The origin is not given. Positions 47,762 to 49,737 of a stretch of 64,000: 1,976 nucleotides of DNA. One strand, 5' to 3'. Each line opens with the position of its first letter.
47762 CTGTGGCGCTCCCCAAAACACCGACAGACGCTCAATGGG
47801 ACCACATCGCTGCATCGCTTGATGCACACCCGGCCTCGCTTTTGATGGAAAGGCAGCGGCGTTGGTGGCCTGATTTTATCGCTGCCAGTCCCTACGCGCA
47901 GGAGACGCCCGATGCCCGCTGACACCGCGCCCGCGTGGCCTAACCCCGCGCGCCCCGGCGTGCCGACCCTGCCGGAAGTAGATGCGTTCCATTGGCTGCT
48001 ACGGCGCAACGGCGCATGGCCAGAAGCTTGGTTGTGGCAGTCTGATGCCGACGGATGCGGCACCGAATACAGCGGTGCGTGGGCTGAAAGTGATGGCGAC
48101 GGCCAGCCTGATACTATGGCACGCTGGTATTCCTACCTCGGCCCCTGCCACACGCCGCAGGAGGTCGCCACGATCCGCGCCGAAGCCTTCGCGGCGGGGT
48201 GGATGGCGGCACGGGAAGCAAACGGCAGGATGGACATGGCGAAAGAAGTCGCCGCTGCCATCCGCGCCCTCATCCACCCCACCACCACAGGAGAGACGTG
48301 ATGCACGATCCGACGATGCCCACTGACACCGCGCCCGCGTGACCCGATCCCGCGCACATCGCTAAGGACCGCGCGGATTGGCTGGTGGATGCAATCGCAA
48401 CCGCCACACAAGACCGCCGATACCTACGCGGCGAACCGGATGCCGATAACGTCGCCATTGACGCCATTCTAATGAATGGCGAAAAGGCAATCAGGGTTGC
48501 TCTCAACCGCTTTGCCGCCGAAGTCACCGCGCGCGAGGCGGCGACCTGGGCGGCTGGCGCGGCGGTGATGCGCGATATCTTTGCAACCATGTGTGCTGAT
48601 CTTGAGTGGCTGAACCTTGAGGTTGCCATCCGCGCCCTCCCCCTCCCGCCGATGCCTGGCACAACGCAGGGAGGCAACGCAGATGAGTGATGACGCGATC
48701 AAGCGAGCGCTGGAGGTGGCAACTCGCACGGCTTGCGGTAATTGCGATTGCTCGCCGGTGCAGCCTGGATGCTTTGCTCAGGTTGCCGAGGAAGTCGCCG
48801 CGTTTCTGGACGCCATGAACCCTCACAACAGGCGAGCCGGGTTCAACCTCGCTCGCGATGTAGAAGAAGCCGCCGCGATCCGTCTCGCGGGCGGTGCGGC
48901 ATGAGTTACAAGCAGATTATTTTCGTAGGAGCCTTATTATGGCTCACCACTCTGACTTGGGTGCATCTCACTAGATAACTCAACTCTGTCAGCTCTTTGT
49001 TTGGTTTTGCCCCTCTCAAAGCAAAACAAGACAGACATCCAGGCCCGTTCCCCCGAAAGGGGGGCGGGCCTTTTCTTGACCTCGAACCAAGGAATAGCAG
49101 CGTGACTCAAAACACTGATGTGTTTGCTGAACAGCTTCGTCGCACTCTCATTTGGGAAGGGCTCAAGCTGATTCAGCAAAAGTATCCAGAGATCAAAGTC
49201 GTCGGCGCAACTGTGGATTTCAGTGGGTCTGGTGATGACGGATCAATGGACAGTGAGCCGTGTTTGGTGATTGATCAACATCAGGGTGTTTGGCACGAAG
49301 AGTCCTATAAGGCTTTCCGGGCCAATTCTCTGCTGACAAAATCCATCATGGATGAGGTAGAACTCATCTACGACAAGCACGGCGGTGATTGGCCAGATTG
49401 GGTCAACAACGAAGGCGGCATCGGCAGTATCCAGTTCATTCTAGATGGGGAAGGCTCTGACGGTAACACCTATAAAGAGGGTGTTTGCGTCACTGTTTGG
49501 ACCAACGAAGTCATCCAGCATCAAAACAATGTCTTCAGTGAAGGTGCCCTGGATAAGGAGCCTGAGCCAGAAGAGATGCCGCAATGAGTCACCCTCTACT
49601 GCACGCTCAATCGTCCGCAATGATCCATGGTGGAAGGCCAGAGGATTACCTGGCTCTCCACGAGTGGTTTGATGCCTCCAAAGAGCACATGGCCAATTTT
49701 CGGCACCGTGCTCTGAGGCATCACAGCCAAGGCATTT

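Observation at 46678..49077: GC-rich accessory cassette, bracketed by two intrinsic terminators, inserted between the RNAP2 operon and the replication genes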

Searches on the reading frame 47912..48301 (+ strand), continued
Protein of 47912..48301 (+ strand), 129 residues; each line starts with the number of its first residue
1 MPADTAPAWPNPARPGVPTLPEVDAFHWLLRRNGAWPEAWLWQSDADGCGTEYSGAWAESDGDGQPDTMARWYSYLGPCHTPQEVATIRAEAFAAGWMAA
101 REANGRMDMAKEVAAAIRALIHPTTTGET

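Call 87: search_protein_families(library=padloc, proteins=[window:47912-48298:+], max_evalue=0.1)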
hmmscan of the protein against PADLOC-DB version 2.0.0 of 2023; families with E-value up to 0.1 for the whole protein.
window:47912-48298:+ (129 aa): 0 families

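Call 98: search_protein_families(library=pfam, proteins=[L032:2867-3355:+, L032:3358-3711:+, L032:1514-2152:+], max_evalue=0.01)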
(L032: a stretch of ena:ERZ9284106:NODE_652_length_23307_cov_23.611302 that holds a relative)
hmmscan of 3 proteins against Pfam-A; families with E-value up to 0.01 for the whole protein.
L032:2867-3355:+ (163 aa): 0 families

L032:3358-3711:+ (118 aa): 0 families

L032:1514-2152:+ (213 aa): 0 families

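Call 99: search_protein_families(library=phrogs, proteins=[L032:2867-3355:+, L032:3358-3711:+, L032:1514-2152:+], max_evalue=0.01)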
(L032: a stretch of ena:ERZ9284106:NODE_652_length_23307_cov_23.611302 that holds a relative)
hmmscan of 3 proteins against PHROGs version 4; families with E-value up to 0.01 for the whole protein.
L032:2867-3355:+ (163 aa): 0 families

L032:3358-3711:+ (118 aa): 0 families

L032:1514-2152:+ (213 aa): 1 family
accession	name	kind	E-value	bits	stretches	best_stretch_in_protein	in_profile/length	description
phrog_7697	-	tail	0.0084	15.4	1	20-69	109-157/1090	tail fiber protein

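Call 100: find_encoding_contigs(protein=P0296, flank=8000, max_places=4)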
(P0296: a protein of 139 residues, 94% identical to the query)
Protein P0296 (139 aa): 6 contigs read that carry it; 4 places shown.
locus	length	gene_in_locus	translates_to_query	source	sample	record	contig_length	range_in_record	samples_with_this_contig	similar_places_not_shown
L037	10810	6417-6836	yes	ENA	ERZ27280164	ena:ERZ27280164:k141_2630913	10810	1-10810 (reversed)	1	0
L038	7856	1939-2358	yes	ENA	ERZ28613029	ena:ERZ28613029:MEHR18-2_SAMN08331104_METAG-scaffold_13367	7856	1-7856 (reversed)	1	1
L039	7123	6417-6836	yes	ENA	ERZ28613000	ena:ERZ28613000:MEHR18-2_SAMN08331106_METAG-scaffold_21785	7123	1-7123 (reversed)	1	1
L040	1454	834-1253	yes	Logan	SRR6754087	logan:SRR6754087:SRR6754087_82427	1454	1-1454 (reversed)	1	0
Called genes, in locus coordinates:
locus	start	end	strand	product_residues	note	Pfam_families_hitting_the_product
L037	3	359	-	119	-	?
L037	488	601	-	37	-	-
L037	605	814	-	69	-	PF01726:LexA_DNA_bind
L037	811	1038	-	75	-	-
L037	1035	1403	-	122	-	-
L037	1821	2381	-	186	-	-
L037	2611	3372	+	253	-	PF17338:GP88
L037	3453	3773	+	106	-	-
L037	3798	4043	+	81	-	-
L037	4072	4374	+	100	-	-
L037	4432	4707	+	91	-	-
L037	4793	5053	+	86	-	-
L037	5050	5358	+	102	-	-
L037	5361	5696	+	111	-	-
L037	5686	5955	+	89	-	-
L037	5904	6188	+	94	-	-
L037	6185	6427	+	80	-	-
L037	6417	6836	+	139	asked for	-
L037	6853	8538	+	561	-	PF02511:Thy1, PF14890:Intein_splicing, PF01844:HNH, PF02511:Thy1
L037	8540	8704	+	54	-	-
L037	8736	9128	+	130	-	-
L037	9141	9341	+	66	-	-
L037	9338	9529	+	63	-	-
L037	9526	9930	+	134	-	-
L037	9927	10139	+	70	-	-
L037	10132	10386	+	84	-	-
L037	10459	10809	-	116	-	?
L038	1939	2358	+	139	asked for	-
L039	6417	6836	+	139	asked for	-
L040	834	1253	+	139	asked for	-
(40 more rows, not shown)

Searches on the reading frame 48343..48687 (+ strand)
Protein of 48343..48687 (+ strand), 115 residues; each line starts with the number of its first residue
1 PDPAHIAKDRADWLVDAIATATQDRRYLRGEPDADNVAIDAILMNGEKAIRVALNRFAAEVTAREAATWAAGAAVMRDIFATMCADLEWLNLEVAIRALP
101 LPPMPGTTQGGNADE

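Call 11: search_protein_families(library=pfam, proteins=[window:48343-48687:+], max_evalue=0.1)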
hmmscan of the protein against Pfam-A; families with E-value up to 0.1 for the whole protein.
window:48343-48687:+ (115 aa): 1 family
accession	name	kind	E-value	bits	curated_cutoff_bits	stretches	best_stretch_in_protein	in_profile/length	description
PF02771.21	Acyl-CoA_dh_N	-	0.044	14.6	22.9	0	47-94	4-50/113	Acyl-CoA dehydrogenase, N-terminal domain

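Call 12: search_protein_families(library=phrogs, proteins=[window:48343-48687:+], max_evalue=0.1)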
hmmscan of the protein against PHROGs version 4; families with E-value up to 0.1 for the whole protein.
window:48343-48687:+ (115 aa): 0 families

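Call 86: search_protein_families(library=ncbifam, proteins=[window:48343-48687:+], max_evalue=0.1)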
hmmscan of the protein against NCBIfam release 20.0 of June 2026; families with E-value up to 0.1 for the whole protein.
window:48343-48687:+ (115 aa): 0 families

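Call 87: search_protein_families(library=padloc, proteins=[window:48343-48687:+], max_evalue=0.1)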
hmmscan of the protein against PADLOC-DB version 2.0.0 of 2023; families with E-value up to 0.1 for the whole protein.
window:48343-48687:+ (115 aa): 0 families

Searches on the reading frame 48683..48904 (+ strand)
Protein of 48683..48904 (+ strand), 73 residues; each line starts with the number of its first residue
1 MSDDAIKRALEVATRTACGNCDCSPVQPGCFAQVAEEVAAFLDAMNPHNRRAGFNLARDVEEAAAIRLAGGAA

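Call 11: search_protein_families(library=pfam, proteins=[window:48683-48901:+], max_evalue=0.1)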
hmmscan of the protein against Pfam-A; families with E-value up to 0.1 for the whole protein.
window:48683-48901:+ (73 aa): 0 families

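Call 12: search_protein_families(library=phrogs, proteins=[window:48683-48901:+], max_evalue=0.1)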
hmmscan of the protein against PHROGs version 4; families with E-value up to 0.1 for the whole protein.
window:48683-48901:+ (73 aa): 0 families

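Call 83: find_encoding_contigs(protein=window:48683-48904:+, flank=4000, max_places=10)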
Protein window:48683-48904:+ (73 aa): 4 contigs read that carry it; 4 places shown.
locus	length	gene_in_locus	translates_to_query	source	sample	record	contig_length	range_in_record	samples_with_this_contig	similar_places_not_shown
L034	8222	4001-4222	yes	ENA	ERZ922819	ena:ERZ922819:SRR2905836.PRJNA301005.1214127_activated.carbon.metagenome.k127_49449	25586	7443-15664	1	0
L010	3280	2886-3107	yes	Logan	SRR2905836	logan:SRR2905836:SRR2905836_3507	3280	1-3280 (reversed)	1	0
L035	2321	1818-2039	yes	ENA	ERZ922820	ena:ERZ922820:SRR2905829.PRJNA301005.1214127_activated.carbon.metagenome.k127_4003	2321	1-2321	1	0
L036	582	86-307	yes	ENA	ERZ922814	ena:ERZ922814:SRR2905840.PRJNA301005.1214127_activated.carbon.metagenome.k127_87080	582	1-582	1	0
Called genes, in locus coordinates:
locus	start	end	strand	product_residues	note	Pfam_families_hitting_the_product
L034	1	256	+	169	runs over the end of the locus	PF06941:NT5C (weak)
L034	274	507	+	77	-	-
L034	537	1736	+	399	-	PF00940:RNA_pol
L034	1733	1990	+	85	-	-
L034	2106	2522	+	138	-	PF13935:Ead_Ea22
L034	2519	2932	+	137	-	-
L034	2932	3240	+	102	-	-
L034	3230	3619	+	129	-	-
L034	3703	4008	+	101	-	-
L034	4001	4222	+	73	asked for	-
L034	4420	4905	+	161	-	-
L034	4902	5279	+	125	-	PF21866:DUF6915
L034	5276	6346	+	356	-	-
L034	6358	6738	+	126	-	PF25682:Phage_VG64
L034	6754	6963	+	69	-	-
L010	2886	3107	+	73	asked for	-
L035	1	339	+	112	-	?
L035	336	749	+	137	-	-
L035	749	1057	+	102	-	-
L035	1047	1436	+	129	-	-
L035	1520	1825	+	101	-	-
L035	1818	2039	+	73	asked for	-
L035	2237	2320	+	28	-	?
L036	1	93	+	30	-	?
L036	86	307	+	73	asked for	-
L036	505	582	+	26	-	?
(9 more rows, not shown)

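Call 86: search_protein_families(library=ncbifam, proteins=[window:48683-48901:+], max_evalue=0.1)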
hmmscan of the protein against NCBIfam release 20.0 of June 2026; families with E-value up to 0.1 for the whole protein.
window:48683-48901:+ (73 aa): 0 families

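Call 87: search_protein_families(library=padloc, proteins=[window:48683-48901:+], max_evalue=0.1)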
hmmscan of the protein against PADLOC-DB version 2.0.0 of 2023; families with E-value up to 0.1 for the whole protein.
window:48683-48901:+ (73 aa): 3 families
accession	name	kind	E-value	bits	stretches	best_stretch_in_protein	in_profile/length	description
PDLC04569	PDC-M30B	-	0.038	11.5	1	14-57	10-53/241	-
PDLC04639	PDC-M41B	-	0.059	10.7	1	18-59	14-55/241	-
PDLC00336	PtuB1|PtuB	-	0.063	10.9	1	3-34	51-81/250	Unknown function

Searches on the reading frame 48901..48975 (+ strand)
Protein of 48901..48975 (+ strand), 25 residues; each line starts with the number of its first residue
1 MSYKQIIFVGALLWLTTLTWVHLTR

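Call 11: search_protein_families(library=pfam, proteins=[window:48901-48975:+], max_evalue=0.1)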
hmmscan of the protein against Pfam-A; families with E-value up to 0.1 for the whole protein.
window:48901-48975:+ (25 aa): 0 families

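Call 12: search_protein_families(library=phrogs, proteins=[window:48901-48975:+], max_evalue=0.1)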
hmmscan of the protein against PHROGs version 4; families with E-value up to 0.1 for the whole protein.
window:48901-48975:+ (25 aa): 0 families

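Call 86: search_protein_families(library=ncbifam, proteins=[window:48901-48975:+], max_evalue=0.1)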
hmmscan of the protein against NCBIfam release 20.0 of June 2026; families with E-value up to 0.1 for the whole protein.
window:48901-48975:+ (25 aa): 0 families

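Call 87: search_protein_families(library=padloc, proteins=[window:48901-48975:+], max_evalue=0.1)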
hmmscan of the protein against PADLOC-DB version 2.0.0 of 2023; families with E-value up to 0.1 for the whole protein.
window:48901-48975:+ (25 aa): 0 families

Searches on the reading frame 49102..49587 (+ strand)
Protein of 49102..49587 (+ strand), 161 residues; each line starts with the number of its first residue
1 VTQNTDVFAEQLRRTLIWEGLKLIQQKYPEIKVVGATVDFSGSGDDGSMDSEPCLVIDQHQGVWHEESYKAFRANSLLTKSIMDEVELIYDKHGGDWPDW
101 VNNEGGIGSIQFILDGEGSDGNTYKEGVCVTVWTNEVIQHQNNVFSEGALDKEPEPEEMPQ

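Call 11: search_protein_families(library=pfam, proteins=[window:49102-49584:+], max_evalue=0.1)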
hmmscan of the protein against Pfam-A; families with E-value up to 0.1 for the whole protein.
window:49102-49584:+ (161 aa): 0 families

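Call 12: search_protein_families(library=phrogs, proteins=[window:49102-49584:+], max_evalue=0.1)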
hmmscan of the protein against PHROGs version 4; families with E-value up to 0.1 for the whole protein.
window:49102-49584:+ (161 aa): 0 families

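Call 22: find_encoding_contigs(protein=window:49102-49587:+, flank=6000, max_places=10)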
Protein window:49102-49587:+ (161 aa): 2 contigs read that carry it; 1 place shown.
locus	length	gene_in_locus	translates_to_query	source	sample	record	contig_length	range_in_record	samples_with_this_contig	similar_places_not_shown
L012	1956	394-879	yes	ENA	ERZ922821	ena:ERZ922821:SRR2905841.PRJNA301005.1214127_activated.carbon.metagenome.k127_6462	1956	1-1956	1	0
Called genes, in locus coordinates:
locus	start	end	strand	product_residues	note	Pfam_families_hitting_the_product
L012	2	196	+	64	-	?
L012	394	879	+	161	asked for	-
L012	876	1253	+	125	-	PF21866:DUF6915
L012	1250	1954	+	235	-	?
